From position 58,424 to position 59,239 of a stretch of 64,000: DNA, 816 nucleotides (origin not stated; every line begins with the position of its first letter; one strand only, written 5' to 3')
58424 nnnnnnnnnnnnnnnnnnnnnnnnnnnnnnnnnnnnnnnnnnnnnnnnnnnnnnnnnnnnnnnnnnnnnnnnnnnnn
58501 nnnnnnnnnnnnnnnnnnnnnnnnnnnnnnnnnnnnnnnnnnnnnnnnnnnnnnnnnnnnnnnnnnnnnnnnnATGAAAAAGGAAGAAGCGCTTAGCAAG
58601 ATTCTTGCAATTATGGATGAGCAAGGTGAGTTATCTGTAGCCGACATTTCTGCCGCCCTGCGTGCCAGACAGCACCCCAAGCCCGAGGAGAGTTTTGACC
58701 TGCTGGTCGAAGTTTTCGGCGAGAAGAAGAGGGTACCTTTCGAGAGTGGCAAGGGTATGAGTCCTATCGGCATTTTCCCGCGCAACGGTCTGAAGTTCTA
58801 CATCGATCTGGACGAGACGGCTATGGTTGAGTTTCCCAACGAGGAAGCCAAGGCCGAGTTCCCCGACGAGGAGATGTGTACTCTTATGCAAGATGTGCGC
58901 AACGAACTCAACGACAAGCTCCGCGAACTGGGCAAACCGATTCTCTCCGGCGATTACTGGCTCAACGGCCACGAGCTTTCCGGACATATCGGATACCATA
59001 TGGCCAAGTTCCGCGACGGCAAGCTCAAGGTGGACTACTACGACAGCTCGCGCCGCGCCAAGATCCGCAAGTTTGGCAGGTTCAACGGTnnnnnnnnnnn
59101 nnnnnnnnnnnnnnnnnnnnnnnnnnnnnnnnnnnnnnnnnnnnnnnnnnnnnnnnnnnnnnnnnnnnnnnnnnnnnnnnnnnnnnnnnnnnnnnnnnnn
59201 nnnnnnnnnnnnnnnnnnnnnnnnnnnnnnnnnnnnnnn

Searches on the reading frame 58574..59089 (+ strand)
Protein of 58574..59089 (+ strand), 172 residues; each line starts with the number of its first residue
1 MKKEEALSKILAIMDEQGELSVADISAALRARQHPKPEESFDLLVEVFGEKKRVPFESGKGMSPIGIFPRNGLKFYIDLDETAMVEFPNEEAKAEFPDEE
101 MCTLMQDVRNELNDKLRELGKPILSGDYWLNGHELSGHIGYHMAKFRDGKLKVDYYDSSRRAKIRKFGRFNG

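Call 4: search_protein_families(library=pfam, proteins=[window:58574-59089:+], max_evalue=1)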
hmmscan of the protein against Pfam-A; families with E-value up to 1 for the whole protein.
window:58574-59089:+ (172 aa): 1 family
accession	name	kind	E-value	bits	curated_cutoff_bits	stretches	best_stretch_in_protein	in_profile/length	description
PF21124.2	VinK_C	-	0.27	12.1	27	0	4-20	7-23/62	VinK acyltransferase small domain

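Call 5: search_protein_families(library=phrogs, proteins=[window:58574-59089:+], max_evalue=1)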
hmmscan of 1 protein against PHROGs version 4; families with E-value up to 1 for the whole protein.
window:58574-59089:+ (172 aa): 0 families

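Call 9: find_homologous_proteins(query=window:58574-59089:+, max_evalue=0.01)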
Query window:58574-59089:+ (172 aa): 29 proteins with E <= 0.01 among 131 candidates.
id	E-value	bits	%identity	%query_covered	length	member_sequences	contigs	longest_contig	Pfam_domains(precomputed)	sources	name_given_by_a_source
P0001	8.1e-109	379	99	100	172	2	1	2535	-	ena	-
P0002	3.9e-96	338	88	98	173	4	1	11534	-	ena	-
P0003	6.0e-90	318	82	99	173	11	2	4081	-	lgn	-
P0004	2.6e-86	306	80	98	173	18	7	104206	-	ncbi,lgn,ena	-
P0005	1.2e-84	300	80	99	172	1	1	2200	-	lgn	-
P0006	9.8e-84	297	79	99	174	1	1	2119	-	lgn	-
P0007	2.8e-82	293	77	100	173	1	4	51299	-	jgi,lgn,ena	jgi:hypothetical protein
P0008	3.1e-82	293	78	99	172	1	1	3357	-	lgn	-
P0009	3.5e-80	286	78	99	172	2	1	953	-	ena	-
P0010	3.8e-79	283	77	99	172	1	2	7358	-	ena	-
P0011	3.8e-79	282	77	99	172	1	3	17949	-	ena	-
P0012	4.6e-78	279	76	99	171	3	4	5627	-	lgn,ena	-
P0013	4.9e-77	276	74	99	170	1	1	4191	-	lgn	-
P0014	1.1e-75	271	76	98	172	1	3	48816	-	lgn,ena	-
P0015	3.5e-68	247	66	99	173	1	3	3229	-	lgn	-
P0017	2.3e-57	212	59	99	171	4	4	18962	-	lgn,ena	-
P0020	1.7e-55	206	59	99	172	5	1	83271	-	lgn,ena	-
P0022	8.0e-54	200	54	99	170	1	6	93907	-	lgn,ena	-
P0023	8.3e-51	190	58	97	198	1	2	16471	-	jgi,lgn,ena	-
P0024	1.1e-50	190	55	97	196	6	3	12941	-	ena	-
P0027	3.0e-48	182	51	99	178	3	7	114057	-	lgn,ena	-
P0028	1.6e-45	173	53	97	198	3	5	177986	-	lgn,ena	-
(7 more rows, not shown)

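Call 10: find_encoding_contigs(protein=P0004, flank=6000, max_places=3)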
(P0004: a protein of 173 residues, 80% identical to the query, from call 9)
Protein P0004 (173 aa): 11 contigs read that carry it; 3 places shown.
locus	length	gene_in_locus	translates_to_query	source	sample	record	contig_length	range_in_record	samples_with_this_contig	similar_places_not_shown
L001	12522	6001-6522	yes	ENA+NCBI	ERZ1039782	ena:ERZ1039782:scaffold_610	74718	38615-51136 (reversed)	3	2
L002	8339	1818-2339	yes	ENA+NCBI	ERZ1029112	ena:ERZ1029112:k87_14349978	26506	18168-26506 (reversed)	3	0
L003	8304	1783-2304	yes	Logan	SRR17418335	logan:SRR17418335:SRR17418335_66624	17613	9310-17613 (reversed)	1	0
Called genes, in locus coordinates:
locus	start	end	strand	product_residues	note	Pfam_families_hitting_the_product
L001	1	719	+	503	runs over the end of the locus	-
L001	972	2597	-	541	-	PF00135:COesterase, PF20434:BD-FAE, PF07859:Abhydrolase_3 (weak)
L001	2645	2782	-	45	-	-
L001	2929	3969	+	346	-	PF02275:CBAH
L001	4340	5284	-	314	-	PF00056:Ldh_1_N, PF03807:F420_oxidored (weak), PF02866:Ldh_1_C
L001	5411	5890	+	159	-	PF04073:tRNA_edit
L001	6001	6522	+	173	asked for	-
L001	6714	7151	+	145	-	PF03946:Ribosomal_L11_N, PF00298:Ribosomal_L11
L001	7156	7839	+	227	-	PF00687:Ribosomal_L1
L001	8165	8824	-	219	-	-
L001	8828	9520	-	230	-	-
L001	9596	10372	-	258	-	PF03167:UDG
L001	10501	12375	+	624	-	PF00515:TPR_1 (faint), PF07719:TPR_2 (faint), PF13174:TPR_6 (faint), PF13176:TPR_7 (faint), PF13181:TPR_8 (faint), PF13424:TPR_12 (faint), PF13428:TPR_14 (faint), PF13432:TPR_16 (faint), +7 more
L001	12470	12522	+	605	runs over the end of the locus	PF20434:BD-FAE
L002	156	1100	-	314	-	PF00056:Ldh_1_N, PF03807:F420_oxidored (weak), PF02866:Ldh_1_C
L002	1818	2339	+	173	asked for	-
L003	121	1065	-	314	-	PF00056:Ldh_1_N, PF03807:F420_oxidored (weak), PF02866:Ldh_1_C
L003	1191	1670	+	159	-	PF04073:tRNA_edit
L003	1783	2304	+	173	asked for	-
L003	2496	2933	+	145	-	PF03946:Ribosomal_L11_N, PF00298:Ribosomal_L11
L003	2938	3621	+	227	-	PF00687:Ribosomal_L1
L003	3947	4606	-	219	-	-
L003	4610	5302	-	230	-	-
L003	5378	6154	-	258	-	PF03167:UDG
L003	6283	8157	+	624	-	PF00515:TPR_1 (faint), PF07719:TPR_2 (faint), PF13174:TPR_6 (faint), PF13176:TPR_7 (faint), PF13181:TPR_8 (faint), PF13424:TPR_12 (faint), PF13428:TPR_14 (faint), PF13432:TPR_16 (faint), +7 more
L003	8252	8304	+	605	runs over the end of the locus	PF20434:BD-FAE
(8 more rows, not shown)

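Call 11: find_encoding_contigs(protein=P0028, flank=6000, max_places=3)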
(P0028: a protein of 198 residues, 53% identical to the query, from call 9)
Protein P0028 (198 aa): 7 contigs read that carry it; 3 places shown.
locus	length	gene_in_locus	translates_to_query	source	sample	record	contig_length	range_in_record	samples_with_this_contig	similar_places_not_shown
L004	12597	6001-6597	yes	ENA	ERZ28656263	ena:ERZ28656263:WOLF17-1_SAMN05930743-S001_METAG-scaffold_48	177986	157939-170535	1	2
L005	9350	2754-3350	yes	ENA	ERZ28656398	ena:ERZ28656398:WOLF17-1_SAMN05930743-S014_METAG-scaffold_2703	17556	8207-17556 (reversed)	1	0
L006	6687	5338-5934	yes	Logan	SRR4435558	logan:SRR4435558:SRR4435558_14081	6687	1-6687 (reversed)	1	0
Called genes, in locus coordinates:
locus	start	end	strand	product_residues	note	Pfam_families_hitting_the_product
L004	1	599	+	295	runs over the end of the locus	PF02016:Peptidase_S66, PF17676:Peptidase_S66C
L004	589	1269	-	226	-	PF13398:Peptidase_M50B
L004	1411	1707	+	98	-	-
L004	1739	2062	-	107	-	-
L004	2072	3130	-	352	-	PF00579:tRNA-synt_1b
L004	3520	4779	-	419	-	PF03702:AnmK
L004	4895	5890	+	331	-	PF01210:NAD_Gly3P_dh_N, PF02558:ApbA, PF03446:NAD_binding_2, PF03807:F420_oxidored (weak), PF07479:NAD_Gly3P_dh_C, PF20618:GPD_NAD_C_bact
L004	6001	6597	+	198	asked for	-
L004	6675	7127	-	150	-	PF08719:NADAR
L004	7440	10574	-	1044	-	PF00873:ACR_tran, PF03176:MMPL, PF02355:SecD_SecF_C (weak), PF03176:MMPL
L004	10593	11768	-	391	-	PF25917:BSH_RND, PF25973:BSH_CzcB (weak), PF25876:HH_MFP_RND, PF25878:HH_AAEA_pHBA (weak), PF25885:HH_EMRA (weak), PF25967:RND-MFP_C, PF25975:CzcB_C (weak), PF25989:YknX_C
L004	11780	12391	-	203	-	PF00440:TetR_N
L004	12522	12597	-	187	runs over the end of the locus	PF07081:DUF1349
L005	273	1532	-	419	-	PF03702:AnmK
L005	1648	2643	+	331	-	PF01210:NAD_Gly3P_dh_N, PF02558:ApbA, PF03446:NAD_binding_2, PF03807:F420_oxidored (weak), PF07479:NAD_Gly3P_dh_C, PF20618:GPD_NAD_C_bact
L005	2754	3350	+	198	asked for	-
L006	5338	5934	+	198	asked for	-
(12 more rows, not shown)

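Call 12: find_encoding_contigs(protein=P0020, flank=6000, max_places=3)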
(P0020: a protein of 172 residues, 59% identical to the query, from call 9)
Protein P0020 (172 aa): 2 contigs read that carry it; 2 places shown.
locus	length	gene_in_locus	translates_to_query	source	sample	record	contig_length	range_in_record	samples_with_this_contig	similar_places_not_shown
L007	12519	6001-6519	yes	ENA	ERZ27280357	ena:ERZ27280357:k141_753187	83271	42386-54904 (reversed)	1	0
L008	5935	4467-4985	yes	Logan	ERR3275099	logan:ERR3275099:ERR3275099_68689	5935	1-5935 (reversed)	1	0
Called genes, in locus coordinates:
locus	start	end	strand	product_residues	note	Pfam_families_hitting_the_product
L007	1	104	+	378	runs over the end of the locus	-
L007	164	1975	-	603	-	PF00004:AAA (faint), PF00005:ABC_tran, PF00006:ATP-synt_ab (faint), PF00910:RNA_helicase (faint), PF13304:AAA_21 (weak), PF00005:ABC_tran, PF02463:SMC_N (weak), PF16326:ABC_tran_CTD, +9 more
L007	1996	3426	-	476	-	PF04055:Radical_SAM, PF06968:BATS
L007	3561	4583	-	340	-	PF04055:Radical_SAM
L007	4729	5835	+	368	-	-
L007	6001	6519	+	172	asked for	-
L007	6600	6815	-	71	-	-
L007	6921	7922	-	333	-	-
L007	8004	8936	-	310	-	PF01882:DUF58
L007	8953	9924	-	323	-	PF20030:bpMoxR, PF07726:AAA_3, PF07728:AAA_5, PF17863:AAA_lid_2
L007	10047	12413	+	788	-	PF00580:UvrD-helicase, PF13245:AAA_19, PF13604:AAA_30 (faint), PF01443:Viral_helicase1 (faint), PF13538:UvrD_C_2 (faint), PF13361:UvrD_C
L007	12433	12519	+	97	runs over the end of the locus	PF01740:STAS, PF13466:STAS_2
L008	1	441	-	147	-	?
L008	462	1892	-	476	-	PF04055:Radical_SAM, PF06968:BATS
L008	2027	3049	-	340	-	PF04055:Radical_SAM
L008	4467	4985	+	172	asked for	-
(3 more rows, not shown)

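Call 18: search_solved_structures(query=A1, max_evalue=10)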
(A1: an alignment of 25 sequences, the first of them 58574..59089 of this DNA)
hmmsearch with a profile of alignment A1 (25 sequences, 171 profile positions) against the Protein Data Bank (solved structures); distinct sequences matched with E-value up to 10: 6.
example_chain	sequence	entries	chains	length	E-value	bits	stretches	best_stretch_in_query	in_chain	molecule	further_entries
7vg9_A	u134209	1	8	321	0.45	13.6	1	53-101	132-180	Phosphate butyryltransferase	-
5fwz_A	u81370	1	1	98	0.49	13.5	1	88-132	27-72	CALCIUM BINDING PROTEIN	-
5fx0_A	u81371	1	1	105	0.52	13.4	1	91-132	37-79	CALCIUM BINDING PROTEIN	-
1wlw_A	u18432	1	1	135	0.86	12.7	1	50-96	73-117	Congerin II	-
1wlc_A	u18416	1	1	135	1.2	12.2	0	51-96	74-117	Congerin II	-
1is3_A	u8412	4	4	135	1.9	11.6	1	50-96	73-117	CONGERIN II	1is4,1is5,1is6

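Call 22: find_encoding_contigs(protein=P0027, flank=6000, max_places=2)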
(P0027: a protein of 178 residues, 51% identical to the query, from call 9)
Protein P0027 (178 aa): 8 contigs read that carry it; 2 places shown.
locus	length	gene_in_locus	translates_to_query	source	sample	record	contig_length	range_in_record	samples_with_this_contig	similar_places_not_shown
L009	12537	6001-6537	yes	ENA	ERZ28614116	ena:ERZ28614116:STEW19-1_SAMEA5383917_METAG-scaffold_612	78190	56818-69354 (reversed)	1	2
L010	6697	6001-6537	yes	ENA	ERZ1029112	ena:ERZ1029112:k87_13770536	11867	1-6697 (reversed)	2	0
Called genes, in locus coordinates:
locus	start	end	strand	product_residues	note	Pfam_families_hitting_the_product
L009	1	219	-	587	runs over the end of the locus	PF00111:Fer2, PF13510:Fer2_4, PF10588:NADH-G_4Fe-4S_3, PF12838:Fer4_7 (weak), PF13187:Fer4_9 (weak), PF13237:Fer4_10 (weak), PF02906:Fe_hyd_lg_C, PF02256:Fe_hyd_SSU, +1 more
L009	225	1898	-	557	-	PF01257:2Fe-2S_thioredx (weak), PF01512:Complex1_51K, PF10531:SLBB (weak), PF10589:NADH_4Fe-4S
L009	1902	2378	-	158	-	PF01257:2Fe-2S_thioredx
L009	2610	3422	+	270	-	PF12710:HAD (weak)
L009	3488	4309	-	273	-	PF01435:Peptidase_M48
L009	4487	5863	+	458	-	-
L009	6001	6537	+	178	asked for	-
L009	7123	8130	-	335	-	PF09898:DUF2125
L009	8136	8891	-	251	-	PF01553:Acyltransferase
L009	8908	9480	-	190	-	PF02698:DUF218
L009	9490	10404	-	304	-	PF02687:FtsX (weak)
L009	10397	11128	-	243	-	PF00005:ABC_tran, PF13304:AAA_21 (faint)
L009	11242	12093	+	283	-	PF13717:Zn_ribbon_4, PF13719:Zn_ribbon_5 (weak)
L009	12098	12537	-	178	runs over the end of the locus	PF14512:TM1586_NiRdase (weak), PF00881:Nitroreductase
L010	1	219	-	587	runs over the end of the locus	PF00111:Fer2, PF13510:Fer2_4, PF10588:NADH-G_4Fe-4S_3, PF12838:Fer4_7 (weak), PF13187:Fer4_9 (weak), PF13237:Fer4_10 (weak), PF02906:Fe_hyd_lg_C, PF02256:Fe_hyd_SSU, +1 more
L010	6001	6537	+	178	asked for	-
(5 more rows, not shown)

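Call 23: find_encoding_contigs(protein=P0022, flank=6000, max_places=2)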
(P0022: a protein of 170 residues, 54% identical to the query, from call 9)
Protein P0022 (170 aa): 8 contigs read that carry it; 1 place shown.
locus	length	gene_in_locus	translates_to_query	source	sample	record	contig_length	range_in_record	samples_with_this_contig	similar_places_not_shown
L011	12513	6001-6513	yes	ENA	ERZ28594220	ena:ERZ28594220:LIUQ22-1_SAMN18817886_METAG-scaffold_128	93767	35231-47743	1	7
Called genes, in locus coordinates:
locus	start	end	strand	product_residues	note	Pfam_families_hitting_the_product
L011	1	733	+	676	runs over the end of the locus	PF00912:Transgly, PF00905:Transpeptidase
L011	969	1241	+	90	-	PF00216:Bac_DNA_binding, PF18291:HU-HIG (weak)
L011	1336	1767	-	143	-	-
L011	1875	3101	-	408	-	-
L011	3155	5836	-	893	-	PF00270:DEAD, PF04851:ResIII, PF18766:SWI2_SNF2, PF00271:Helicase_C (weak)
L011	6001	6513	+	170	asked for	-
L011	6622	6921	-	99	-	-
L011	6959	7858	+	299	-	-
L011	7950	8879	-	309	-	-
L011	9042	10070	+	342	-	PF01594:AI-2E_transport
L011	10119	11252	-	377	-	PF00149:Metallophos, PF12850:Metallophos_2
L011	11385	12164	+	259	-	-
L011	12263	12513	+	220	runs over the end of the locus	PF05307:Bundlin, PF08805:PilS (weak)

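Call 24: find_encoding_contigs(protein=P0017, flank=6000, max_places=2)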
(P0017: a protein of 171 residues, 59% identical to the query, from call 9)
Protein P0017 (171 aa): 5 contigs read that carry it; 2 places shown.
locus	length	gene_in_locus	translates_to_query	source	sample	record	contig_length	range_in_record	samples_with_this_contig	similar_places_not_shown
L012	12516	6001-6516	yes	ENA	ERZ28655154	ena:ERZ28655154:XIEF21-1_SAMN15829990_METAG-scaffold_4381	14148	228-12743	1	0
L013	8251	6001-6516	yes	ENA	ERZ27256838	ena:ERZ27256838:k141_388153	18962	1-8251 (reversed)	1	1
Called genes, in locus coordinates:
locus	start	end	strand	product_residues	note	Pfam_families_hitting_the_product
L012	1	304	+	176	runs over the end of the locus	?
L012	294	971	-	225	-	PF13398:Peptidase_M50B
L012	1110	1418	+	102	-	-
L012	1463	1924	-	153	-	-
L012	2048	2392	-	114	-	-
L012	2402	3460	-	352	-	PF00579:tRNA-synt_1b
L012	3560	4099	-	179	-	PF14437:MafB19-deam, PF00383:dCMP_cyt_deam_1, PF14439:Bd3614-deam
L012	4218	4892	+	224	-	PF00702:Hydrolase, PF12710:HAD (weak), PF13419:HAD_2, PF13242:Hydrolase_like (weak)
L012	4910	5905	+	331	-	PF01210:NAD_Gly3P_dh_N, PF02558:ApbA, PF03446:NAD_binding_2, PF03807:F420_oxidored, PF07479:NAD_Gly3P_dh_C, PF20618:GPD_NAD_C_bact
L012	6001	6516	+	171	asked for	-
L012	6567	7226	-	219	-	-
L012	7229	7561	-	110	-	PF04266:ASCH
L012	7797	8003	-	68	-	-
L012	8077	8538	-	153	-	PF08719:NADAR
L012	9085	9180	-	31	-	-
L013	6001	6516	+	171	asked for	-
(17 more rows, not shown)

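Call 26: predict_structure(alignment_id=A1)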
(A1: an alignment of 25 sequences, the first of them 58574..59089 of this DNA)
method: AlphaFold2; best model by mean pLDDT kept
length: 172 residues; sequences in the alignment: 25
mean_pLDDT: 82.0   pTM: 0.69
mean pLDDT of the five models: 82.0, 82.0, 79.0, 75.8, 75.7
residues with pLDDT >= 90: 66; 70-90: 68; 50-70: 37; < 50: 1
segments of 3 or more residues with pLDDT < 50: none
pLDDT, mean of each block of 10 residues (from residue 1): 74 66 63 59 92 94 94 91 86 87 89 94 93 62 83 79 92 74
secondary structure, 60 per line:
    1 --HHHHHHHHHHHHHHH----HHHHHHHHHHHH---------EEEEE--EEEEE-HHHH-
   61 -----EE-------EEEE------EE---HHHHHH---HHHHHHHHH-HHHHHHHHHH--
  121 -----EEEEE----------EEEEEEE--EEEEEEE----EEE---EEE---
elements in order: H3-17 H22-33 E43-47 E50-54 H56-59 E75-78 H90-95 H99-107 H109-118 E126-130 E141-147 E150-156 E161-163 E167-169

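Call 29: search_protein_representatives(alignment_id=A1)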
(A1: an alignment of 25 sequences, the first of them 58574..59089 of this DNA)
Query: 25 sequences, 171 profile positions. Proteins with E-value up to 0.001 (for the whole library): 122; up to 1e-10: 86; up to 1e-30: 8. The best 122 are listed.
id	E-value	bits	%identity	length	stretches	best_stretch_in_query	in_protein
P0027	9.2e-75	266.5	-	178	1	3-170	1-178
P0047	4.6e-58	212.2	-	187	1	3-170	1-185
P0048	7.5e-45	169.2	-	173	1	1-170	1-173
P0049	5.2e-42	159.9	-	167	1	3-169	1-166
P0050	5.4e-41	156.6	-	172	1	3-170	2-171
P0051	1.8e-36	141.9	-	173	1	3-168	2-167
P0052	1.7e-35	138.7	-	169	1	3-165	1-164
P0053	2.7e-32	128.3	-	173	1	12-169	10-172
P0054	8.3e-28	113.7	-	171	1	3-169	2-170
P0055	3.7e-27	111.6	-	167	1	1-170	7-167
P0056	1.1e-25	106.8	-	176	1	3-169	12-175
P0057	1.2e-23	100.1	-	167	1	3-169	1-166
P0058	3.5e-22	95.4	-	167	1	3-169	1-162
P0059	1.0e-21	93.8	-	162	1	5-170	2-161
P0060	1.1e-21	93.8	-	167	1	3-170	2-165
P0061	1.1e-21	93.7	-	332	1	3-159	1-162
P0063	2.9e-21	92.4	-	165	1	5-166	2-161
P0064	3.6e-21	92.1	-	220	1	6-168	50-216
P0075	1.7e-18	83.4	-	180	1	4-169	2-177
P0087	1.7e-17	80.1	-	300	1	35-170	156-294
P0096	1.9e-16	76.8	-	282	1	39-170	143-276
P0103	2.5e-15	73.1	-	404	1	24-170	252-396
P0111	9.9e-14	67.9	-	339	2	32-169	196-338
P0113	1.9e-13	66.9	-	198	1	5-170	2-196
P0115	3.6e-13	66.0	-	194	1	2-170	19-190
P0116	4.6e-13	65.7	-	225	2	11-169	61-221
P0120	1.5e-12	64.1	-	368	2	3-145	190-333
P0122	2.7e-12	63.2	-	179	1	4-166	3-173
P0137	2.9e-09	53.3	-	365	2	3-130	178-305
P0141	1.9e-08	50.7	-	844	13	9-61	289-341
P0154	2.2e-06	44.0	-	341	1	41-170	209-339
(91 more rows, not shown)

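Call 30: search_protein_families(library=pfam, proteins=[P0061, P0087, P0096, P0103, P0111, P0120, P0137, P0141, P0154, P0064], max_evalue=0.01)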
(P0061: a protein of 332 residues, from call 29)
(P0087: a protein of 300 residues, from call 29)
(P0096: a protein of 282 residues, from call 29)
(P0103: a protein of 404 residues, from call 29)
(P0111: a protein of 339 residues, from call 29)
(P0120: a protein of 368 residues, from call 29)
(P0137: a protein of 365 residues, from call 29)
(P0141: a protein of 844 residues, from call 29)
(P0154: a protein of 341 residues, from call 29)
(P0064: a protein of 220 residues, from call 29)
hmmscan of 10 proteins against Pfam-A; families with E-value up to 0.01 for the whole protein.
P0061 (332 aa): 6 families
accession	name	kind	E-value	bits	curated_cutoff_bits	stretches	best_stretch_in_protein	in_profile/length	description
PF02826.25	2-Hacid_dh_C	-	2.1e-11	44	25.1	1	188-281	34-129/178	D-isomer specific 2-hydroxyacid dehydrogenase, NAD binding domain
PF00670.27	AdoHcyase_NAD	-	2.7e-08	34.5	27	1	182-289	15-120/162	S-adenosyl-L-homocysteine hydrolase, NAD binding domain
PF01488.26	Shikimate_DH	-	6.6e-06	26.7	24.3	1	188-290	10-122/138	Shikimate / quinate 5-dehydrogenase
PF07991.19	KARI_N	-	0.00066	19.7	20.6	1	189-260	3-72/165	Acetohydroxy acid isomeroreductase, NADPH-binding domain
PF03807.23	F420_oxidored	-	0.0027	18.7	21.6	1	195-261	4-72/94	NADP oxidoreductase coenzyme F420-dependent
PF03446.21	NAD_binding_2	-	0.0065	16.9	21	1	195-264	4-71/161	NAD binding domain of 6-phosphogluconate dehydrogenase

P0087 (300 aa): 0 families

P0096 (282 aa): 0 families

P0103 (404 aa): 0 families

P0111 (339 aa): 0 families

P0120 (368 aa): 0 families

P0137 (365 aa): 0 families

P0141 (844 aa): 13 families
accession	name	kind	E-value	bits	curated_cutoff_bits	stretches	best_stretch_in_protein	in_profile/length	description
PF02635.20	DsrE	-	2.3e-17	63.7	22.7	0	222-268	52-96/116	DsrE/DsrF-like family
PF01535.26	PPR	-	3.3e-17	61.9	25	0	49-65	15-31/31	PPR repeat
PF21051.3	ARMC9_LisH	-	1.6e-15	57.4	27.3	0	29-55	4-30/32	ARMC9, LIS1 homology motif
PF13041.12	PPR_2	-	3.6e-15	56.2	30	0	109-127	19-37/50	PPR repeat family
PF22093.1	Cwp8_D2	-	7.4e-15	55.5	27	0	64-90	25-51/79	Cell wall binding protein Cwp8 domain 2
PF08968.15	DUF1885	-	2.2e-13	50.8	25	0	742-776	2-36/133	Domain of unknown function (DUF1885)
PF18601.6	EZH2_N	-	1.3e-12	48.3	32.9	0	22-44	39-61/79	EZH2 N-terminal domain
PF08773.16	CathepsinC_exc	-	4.1e-12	46.9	27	0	735-765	72-102/121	Cathepsin C exclusion domain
PF25665.1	His1_capsid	-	3.4e-09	37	27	0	84-105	49-70/73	His1 virus capsid protein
PF04945.19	YHS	-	5.7e-09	36.3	30.3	0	110-126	30-46/47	YHS domain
PF03129.25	HGTP_anticodon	-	7.8e-09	36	21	0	41-77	6-41/94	Anticodon binding domain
PF11495.14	Regulator_TrmB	-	5.2e-05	23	22.2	0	47-89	32-74/233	Archaeal transcriptional regulator TrmB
PF20685.2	GCP5-Mod21_C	-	0.0072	17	27.4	0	713-732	17-36/69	Gamma-Tubulin ring complex non-core subunit mod21, C-terminal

P0154 (341 aa): 0 families

P0064 (220 aa): 0 families
